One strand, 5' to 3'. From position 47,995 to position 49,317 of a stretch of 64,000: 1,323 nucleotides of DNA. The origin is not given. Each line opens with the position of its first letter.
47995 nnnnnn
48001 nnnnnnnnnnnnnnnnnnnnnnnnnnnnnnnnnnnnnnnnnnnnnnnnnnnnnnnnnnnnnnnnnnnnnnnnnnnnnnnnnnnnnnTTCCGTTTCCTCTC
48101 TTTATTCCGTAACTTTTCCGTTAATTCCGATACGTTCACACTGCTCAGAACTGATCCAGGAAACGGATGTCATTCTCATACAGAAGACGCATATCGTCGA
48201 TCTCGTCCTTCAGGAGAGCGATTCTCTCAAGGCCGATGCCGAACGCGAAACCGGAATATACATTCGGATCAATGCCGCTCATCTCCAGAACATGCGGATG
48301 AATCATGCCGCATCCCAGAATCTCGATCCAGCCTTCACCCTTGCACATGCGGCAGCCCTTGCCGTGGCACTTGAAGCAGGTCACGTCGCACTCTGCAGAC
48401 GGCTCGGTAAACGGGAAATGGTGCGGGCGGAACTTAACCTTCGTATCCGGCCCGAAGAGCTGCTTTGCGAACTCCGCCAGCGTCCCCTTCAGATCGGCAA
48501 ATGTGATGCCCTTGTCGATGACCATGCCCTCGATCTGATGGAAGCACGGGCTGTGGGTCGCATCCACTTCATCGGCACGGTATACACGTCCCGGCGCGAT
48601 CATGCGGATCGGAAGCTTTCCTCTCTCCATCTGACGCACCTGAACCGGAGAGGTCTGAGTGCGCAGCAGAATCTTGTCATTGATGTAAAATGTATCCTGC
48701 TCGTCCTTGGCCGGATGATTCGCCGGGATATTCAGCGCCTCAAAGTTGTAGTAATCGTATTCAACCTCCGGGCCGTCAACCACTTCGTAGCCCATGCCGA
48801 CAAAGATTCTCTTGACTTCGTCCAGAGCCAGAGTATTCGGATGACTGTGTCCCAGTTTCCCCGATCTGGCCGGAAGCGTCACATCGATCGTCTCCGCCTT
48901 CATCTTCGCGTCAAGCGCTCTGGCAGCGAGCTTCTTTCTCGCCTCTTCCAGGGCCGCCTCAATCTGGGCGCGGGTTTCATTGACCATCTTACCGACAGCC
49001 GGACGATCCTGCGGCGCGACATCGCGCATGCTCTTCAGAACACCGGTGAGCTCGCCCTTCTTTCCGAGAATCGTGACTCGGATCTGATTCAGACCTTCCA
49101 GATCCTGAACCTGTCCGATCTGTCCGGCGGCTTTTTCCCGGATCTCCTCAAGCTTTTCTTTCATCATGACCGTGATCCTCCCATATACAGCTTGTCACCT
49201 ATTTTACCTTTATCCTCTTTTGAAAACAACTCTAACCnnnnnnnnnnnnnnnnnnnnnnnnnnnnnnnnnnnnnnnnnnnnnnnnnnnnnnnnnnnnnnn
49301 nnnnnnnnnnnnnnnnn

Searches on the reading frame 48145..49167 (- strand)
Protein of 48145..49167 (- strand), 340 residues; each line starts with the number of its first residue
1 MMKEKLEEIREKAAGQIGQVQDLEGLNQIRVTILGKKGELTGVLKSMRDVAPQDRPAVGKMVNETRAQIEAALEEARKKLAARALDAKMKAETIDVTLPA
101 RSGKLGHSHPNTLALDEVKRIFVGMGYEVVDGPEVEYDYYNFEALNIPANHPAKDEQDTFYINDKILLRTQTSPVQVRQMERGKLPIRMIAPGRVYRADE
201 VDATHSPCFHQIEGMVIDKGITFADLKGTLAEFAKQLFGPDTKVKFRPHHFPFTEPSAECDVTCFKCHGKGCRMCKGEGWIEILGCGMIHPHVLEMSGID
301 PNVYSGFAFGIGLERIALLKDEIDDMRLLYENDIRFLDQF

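Call 6: search_protein_families(library=pfam, proteins=[window:48145-49167:-], max_evalue=0.01)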
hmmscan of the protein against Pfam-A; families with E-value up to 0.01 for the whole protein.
window:48145-49167:- (340 aa): 3 families
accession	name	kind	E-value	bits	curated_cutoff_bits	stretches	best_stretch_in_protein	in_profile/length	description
PF01409.25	tRNA-synt_2d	-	7.4e-103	343.7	19.8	1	93-340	1-246/246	tRNA synthetases class II core domain (F)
PF02912.23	Phe_tRNA-synt_N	-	5.5e-24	84.4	22.3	1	21-89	1-69/69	Aminoacyl tRNA synthetase class II, N-terminal domain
PF17759.6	tRNA_synthFbeta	-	0.0039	17.1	22.4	0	221-304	141-208/214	Phenylalanyl tRNA synthetase beta chain CLM domain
